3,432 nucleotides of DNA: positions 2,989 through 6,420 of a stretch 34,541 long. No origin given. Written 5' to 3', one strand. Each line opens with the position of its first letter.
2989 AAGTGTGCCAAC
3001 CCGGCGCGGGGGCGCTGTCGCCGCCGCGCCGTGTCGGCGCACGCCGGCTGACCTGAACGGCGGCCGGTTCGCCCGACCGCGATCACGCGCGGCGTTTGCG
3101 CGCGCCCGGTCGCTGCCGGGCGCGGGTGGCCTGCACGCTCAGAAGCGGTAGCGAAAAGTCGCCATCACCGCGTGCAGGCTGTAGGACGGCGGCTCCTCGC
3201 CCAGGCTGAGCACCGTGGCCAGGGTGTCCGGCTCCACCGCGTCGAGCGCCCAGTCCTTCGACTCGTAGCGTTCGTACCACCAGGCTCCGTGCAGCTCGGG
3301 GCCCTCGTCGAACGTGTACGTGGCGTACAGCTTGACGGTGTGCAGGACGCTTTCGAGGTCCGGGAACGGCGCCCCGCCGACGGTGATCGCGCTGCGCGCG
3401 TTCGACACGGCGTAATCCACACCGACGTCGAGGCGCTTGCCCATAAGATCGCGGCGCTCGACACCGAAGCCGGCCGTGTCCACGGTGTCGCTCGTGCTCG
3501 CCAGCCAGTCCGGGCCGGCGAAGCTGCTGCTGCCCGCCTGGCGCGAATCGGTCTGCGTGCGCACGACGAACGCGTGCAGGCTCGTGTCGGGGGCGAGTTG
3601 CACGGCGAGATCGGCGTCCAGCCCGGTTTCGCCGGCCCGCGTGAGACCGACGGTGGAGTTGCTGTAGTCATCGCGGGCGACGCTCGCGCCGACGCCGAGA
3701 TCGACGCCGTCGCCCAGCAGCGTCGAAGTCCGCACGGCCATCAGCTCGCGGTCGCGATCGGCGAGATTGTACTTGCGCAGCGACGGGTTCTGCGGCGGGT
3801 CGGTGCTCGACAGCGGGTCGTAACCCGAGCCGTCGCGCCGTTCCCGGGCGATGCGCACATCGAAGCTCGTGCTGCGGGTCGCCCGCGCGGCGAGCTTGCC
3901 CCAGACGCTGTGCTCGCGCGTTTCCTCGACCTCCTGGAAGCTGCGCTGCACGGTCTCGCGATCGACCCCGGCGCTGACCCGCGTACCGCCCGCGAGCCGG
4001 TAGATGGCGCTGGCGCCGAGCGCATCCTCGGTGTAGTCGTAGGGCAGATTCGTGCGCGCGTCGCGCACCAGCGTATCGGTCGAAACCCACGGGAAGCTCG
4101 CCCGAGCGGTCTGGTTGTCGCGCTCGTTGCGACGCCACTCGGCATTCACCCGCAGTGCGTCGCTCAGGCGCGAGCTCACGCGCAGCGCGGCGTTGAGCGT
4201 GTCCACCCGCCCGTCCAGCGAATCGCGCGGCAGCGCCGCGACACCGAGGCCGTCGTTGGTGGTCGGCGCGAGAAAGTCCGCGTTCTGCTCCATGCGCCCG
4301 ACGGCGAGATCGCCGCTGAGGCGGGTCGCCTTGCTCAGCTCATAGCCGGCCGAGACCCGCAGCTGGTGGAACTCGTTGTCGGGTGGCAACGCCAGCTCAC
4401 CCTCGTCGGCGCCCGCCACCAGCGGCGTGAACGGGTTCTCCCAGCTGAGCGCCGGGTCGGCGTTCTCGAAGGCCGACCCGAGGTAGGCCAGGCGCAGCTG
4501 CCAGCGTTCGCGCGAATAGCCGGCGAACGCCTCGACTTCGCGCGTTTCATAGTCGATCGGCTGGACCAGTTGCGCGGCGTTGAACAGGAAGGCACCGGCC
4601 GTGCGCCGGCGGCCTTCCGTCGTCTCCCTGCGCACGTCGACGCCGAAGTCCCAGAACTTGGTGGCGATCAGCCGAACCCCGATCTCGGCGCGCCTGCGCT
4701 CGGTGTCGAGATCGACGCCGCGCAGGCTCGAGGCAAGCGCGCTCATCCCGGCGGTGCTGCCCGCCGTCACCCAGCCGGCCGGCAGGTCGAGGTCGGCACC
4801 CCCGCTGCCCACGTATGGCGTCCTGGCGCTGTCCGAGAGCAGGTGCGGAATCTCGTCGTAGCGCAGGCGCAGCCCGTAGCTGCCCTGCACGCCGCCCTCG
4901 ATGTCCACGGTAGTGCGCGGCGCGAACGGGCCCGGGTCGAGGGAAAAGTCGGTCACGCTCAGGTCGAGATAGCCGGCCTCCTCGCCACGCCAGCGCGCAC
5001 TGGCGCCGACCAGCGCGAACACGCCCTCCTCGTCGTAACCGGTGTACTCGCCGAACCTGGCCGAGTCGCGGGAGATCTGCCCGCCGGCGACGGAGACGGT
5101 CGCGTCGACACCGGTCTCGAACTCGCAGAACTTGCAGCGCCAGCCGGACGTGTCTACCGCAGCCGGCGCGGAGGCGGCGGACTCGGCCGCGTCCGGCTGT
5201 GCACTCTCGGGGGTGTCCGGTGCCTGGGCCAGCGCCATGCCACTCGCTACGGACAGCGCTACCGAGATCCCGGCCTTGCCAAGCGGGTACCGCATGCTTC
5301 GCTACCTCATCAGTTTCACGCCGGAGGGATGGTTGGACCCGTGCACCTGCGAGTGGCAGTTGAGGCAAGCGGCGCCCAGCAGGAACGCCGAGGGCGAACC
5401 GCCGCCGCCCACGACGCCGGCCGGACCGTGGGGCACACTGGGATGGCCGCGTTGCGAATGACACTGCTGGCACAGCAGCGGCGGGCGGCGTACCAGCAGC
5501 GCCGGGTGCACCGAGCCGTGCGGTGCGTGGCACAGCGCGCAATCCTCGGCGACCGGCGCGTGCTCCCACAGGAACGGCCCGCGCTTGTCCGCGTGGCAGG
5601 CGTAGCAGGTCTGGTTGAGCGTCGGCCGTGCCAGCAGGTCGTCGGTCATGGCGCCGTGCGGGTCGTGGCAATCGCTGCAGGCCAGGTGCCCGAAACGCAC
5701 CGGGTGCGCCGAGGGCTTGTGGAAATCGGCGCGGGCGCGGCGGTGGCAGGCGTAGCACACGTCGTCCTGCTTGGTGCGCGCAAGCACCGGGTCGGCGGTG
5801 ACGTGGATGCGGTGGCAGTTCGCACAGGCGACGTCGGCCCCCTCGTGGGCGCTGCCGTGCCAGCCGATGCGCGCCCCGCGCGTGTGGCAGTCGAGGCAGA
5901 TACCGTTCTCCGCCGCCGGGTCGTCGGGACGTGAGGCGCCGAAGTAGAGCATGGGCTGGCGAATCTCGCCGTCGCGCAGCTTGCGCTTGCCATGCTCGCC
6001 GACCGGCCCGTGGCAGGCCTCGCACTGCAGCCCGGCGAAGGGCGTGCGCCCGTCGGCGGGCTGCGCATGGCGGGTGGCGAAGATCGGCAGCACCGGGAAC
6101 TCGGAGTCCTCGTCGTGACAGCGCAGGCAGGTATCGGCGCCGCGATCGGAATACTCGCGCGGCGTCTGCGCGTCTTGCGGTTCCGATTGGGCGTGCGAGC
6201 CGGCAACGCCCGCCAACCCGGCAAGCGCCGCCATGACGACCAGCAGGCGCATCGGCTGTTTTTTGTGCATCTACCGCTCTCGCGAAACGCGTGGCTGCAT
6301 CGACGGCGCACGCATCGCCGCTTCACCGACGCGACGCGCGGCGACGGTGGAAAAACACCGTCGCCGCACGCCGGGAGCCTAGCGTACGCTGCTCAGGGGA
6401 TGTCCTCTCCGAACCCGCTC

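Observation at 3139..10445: Complete, self-contained Mtr-type porin-cytochrome extracellular electron-transfer module (26 haem motifs in 5 genes)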

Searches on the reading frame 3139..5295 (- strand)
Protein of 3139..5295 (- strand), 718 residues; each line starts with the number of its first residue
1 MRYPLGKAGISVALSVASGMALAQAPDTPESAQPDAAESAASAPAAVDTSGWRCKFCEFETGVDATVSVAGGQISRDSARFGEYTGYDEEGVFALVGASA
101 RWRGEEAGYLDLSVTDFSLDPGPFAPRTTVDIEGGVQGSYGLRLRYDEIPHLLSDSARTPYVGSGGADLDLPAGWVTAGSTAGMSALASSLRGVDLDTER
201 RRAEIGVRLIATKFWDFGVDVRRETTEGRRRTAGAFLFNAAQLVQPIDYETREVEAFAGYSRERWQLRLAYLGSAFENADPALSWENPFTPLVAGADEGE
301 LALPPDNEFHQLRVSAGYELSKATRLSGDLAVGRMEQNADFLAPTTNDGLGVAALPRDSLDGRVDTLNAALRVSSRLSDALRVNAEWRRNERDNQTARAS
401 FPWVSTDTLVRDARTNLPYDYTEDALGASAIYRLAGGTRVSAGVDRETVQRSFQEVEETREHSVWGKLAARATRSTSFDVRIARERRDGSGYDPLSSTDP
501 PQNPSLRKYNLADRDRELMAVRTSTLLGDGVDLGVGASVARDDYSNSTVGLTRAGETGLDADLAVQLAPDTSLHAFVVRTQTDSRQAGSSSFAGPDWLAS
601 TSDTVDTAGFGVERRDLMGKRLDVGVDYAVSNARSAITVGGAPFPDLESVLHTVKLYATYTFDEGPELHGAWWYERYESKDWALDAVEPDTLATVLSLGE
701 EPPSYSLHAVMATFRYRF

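Call 4: search_protein_families(library=pfam, proteins=[window:3139-5295:-], max_evalue=0.01)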
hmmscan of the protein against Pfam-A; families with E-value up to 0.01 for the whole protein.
window:3139-5295:- (718 aa): 1 family
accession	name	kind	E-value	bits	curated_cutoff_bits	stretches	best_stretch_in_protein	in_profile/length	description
PF11854.14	MtrB_PioB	-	1.1e-167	559.9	23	1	75-718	3-635/635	Putative outer membrane beta-barrel porin, MtrB/PioB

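Call 5: search_protein_families(library=ncbifam, proteins=[window:3139-5295:-], max_evalue=0.01)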
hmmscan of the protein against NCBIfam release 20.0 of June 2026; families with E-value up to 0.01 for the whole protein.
window:3139-5295:- (718 aa): 2 families
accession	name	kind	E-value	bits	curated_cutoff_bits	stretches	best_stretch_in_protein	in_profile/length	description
TIGR03509.1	OMP_MtrB_PioB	subfamily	4.7e-154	514.4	240.05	1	67-718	3-662/662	MtrB/PioB family decaheme-associated outer membrane protein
NF041027.1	GSU2204_Se_pt_1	equivalog_domain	2.3e-08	33.3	350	1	298-482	263-444/580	GSU2204 family CXXCH-containing (seleno)protein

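Call 7: find_encoding_contigs(protein=window:3139-5295:-, flank=10000, max_places=6)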
Protein window:3139-5295:- (718 aa): no gene with exactly this product is on record in the collection.

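Call 32: search_solved_structures(query=window:3139-5295:-, max_evalue=0.01, show_alignments=1)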
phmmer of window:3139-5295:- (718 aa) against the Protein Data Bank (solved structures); distinct sequences matched with E-value up to 0.01: 1.
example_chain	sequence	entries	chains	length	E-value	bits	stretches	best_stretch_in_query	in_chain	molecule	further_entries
6r2q_B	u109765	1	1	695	2e-96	327.3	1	44-717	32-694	Uncharacterized protein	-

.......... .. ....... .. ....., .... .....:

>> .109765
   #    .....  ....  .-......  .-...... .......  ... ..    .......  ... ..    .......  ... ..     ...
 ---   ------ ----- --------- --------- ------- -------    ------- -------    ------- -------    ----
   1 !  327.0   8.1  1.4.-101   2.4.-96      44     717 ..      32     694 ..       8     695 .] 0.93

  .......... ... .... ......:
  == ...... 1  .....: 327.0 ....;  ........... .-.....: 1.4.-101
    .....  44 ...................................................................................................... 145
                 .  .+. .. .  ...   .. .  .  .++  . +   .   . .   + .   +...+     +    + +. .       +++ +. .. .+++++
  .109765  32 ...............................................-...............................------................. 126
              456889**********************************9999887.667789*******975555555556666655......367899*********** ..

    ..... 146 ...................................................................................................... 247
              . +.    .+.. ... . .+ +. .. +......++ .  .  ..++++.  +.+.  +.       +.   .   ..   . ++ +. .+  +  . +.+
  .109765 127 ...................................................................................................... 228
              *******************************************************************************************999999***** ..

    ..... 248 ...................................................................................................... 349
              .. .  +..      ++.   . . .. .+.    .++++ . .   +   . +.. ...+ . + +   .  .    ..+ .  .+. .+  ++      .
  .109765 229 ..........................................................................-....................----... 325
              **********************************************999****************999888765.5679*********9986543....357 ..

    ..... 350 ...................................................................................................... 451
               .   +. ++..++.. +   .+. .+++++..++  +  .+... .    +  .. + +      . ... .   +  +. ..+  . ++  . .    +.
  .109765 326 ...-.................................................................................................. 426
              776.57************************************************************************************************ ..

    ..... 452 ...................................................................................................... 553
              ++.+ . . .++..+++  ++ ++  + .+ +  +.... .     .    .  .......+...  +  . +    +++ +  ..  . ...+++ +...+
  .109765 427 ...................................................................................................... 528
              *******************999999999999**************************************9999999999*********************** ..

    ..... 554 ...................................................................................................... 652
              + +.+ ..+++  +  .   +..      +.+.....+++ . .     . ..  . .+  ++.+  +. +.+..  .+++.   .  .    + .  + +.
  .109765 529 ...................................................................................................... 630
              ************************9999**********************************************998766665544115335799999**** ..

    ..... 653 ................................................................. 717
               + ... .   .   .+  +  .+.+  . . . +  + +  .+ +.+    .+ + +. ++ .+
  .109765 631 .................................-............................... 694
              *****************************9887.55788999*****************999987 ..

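Call 64: search_dna_similar(query=window:3139-5295:-, collection=plasmids, mode=protein, max_rows=15)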
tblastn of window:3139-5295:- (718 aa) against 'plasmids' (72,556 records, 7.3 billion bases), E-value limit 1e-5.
Records with a match: 1; places in all: 1; records where one place covers at least 80% of the query: 1.
Best place of each record, by identity: <60% 1.
By first word of the organism name: Photobacterium 1.
By predicted mobility (MOB-suite, as given by PLSDB): non-mobilizable 1.
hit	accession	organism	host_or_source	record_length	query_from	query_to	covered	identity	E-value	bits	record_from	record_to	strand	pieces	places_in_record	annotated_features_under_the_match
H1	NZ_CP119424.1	Photobacterium sp. DA100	-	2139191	48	718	93%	26.5%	1e-32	143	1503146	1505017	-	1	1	none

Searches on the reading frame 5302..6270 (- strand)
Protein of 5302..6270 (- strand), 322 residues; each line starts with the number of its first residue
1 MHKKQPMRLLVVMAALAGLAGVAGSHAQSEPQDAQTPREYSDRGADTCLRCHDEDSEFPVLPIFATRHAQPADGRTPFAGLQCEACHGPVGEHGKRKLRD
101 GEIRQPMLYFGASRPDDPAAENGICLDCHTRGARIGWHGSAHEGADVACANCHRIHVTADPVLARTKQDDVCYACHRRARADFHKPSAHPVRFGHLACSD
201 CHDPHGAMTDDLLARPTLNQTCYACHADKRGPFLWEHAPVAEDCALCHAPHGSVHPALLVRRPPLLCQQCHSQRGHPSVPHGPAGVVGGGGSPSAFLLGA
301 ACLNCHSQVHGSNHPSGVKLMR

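Call 4: search_protein_families(library=pfam, proteins=[window:5302-6270:-], max_evalue=0.01)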
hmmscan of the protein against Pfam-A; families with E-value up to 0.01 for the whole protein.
window:5302-6270:- (322 aa): 6 families
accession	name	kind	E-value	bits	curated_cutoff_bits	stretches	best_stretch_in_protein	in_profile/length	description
PF09699.15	Paired_CXXCH_1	-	4e-35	119.7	20.6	3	237-273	1-38/41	Doubled CXXCH motif (Paired_CXXCH_1)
PF14522.11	Cytochrome_C7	-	1.3e-12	47.8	24.8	2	79-154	12-67/67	Cytochrome c7 and related cytochrome c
PF22678.1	Cytochrom_c_NrfB-like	-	2.7e-12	47.4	27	2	83-168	1-80/89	Cytochrome c-type protein NrfB-like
PF14537.11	Cytochrom_c3_2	-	3e-11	44.1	25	1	142-226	2-78/79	Cytochrome c3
PF22113.1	Mtrc-MtrF_II-IV_dom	-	1.2e-06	28.6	30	1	39-135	75-169/176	Outer membrane cytochrome MtrC/MtrF-like, domains II/IV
PF13435.11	Cytochrome_C554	-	0.007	17.7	20.8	0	119-153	45-83/84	Cytochrome c554 and c-prime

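Call 5: search_protein_families(library=ncbifam, proteins=[window:5302-6270:-], max_evalue=0.01)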
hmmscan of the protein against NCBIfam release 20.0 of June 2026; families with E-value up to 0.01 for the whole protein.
window:5302-6270:- (322 aa): 8 families
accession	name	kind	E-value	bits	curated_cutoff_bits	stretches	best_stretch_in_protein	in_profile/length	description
TIGR03508.1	decahem_SO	subfamily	2.6e-90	302.4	192.2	1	44-316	1-258/258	DmsE family decaheme c-type cytochrome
NF041028.1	decahem_GSU2203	exception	5.3e-67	226.3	325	1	36-317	27-306/317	GSU2203 family decaheme c-type cytochrome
TIGR01905.1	paired_CXXCH_1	subfamily_domain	3.6e-28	97.2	25.2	3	237-273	1-38/41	doubled CXXCH domain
NF008659.0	PRK11659.1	equivalog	2.3e-16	60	184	1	14-163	16-152/188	cytochrome c nitrite reductase pentaheme subunit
TIGR03146.1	cyt_nit_nrfB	equivalog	6.1e-12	46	166.6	1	46-176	12-141/145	cytochrome c nitrite reductase pentaheme subunit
TIGR03153.1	cytochr_NrfH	equivalog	5.2e-05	23.3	134.2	0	160-208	19-65/138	cytochrome c nitrite reductase small subunit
NF041198.1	UshA_like_PCGU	equivalog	0.0046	15.6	275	1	47-131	444-510/519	UshA-like (seleno)protein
NF047727.1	4hemeCytCCctA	equivalog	0.0054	16.8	180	0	170-230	58-108/109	tetraheme c-type cytochrome CctA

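Call 33: search_solved_structures(query=window:5302-6270:-, max_evalue=0.001, show_alignments=1)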
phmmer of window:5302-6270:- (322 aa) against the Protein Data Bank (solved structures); distinct sequences matched with E-value up to 0.001: 1.
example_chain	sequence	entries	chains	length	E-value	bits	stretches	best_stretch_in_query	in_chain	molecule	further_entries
6r2q_A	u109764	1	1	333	5.4e-96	325.1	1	38-321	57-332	Cystathionine beta-synthase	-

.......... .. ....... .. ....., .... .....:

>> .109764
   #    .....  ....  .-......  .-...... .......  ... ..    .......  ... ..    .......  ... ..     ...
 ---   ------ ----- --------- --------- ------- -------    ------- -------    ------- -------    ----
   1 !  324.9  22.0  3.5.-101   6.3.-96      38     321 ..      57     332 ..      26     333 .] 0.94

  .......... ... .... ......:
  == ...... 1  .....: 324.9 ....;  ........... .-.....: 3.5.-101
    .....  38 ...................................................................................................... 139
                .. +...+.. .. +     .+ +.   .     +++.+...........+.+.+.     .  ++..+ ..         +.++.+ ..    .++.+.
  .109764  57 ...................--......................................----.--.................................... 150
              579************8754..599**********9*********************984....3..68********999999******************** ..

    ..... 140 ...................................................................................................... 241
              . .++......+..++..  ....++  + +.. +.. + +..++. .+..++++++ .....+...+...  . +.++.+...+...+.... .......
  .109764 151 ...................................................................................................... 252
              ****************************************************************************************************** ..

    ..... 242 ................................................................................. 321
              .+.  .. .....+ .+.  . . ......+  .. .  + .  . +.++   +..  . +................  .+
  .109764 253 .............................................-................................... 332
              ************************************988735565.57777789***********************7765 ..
